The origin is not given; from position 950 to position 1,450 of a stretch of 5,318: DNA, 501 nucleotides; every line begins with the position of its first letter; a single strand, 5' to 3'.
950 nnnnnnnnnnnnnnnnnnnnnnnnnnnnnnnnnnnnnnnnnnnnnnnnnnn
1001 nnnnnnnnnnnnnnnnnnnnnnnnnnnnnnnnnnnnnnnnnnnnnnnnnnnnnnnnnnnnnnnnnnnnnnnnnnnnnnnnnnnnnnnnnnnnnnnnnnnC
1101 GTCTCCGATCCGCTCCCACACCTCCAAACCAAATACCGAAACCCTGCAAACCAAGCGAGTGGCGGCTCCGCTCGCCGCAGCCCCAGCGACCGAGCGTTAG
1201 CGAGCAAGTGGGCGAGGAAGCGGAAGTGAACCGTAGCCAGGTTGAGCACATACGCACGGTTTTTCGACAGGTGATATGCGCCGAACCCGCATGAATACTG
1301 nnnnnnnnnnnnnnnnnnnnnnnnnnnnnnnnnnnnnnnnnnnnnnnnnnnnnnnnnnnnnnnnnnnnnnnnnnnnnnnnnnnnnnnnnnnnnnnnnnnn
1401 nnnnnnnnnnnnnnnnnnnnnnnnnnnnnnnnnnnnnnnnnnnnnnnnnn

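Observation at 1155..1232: ColE1/pMB1-like primosome-assembly sequence next to an iteron origin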

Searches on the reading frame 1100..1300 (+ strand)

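Call 76: search_protein_families(library=pfam, proteins=[L013:3781-4158:+, L008:1289-1825:+, L005:410-883:+, L004:1477-2505:+], max_evalue=0.001)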
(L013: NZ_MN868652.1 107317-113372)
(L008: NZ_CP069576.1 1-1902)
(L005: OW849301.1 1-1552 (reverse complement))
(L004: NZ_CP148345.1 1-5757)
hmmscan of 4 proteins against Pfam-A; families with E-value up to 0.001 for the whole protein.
L013:3781-4158:+ (126 aa): 1 family
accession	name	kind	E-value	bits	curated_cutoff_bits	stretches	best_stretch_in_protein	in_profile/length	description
PF01051.27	Rep3_N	-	3.3e-07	31.2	22.4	1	16-92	12-78/141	Initiator Replication protein, WH1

L008:1289-1825:+ (179 aa): 1 family
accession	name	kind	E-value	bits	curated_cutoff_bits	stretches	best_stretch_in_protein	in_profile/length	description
PF05732.17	RepL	-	0.00019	21.4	20.3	1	48-141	49-135/164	Firmicute plasmid replication protein (RepL)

L005:410-883:+ (158 aa): 4 families
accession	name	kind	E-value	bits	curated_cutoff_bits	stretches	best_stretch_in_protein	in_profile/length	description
PF13730.12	HTH_36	-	1.5e-08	34.8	25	1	54-101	6-52/55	Helix-turn-helix domain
PF08279.18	HTH_11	-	3.9e-05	23.9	25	1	78-105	19-44/55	HTH domain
PF01047.28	MarR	-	0.00049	20.4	24.6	0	76-106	19-49/59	MarR family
PF01381.28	HTH_3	-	0.00073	20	23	0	77-96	12-31/55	Helix-turn-helix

L004:1477-2505:+ (343 aa): 6 families
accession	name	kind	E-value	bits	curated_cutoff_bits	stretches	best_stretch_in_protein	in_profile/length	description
PF03090.23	Replicase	-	1.1e-43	148.9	26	1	28-156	3-130/130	Replicase family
PF13384.12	HTH_23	-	1.6e-07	31.3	24.6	1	292-328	2-38/50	Homeodomain-like domain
PF08281.18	Sigma70_r4_2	-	6.7e-05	22.9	25.7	0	296-328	14-47/54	Sigma-70, region 4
PF08708.16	PriCT_1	-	0.0001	22.3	21.1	1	174-236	12-65/67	Primase C terminal 1 (PriCT-1)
PF12728.13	HTH_17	-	0.00014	22.5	27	0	309-330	3-24/51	Helix-turn-helix domain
PF04545.22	Sigma70_r4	-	0.00033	20.5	24.1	0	307-327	20-40/50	Sigma-70, region 4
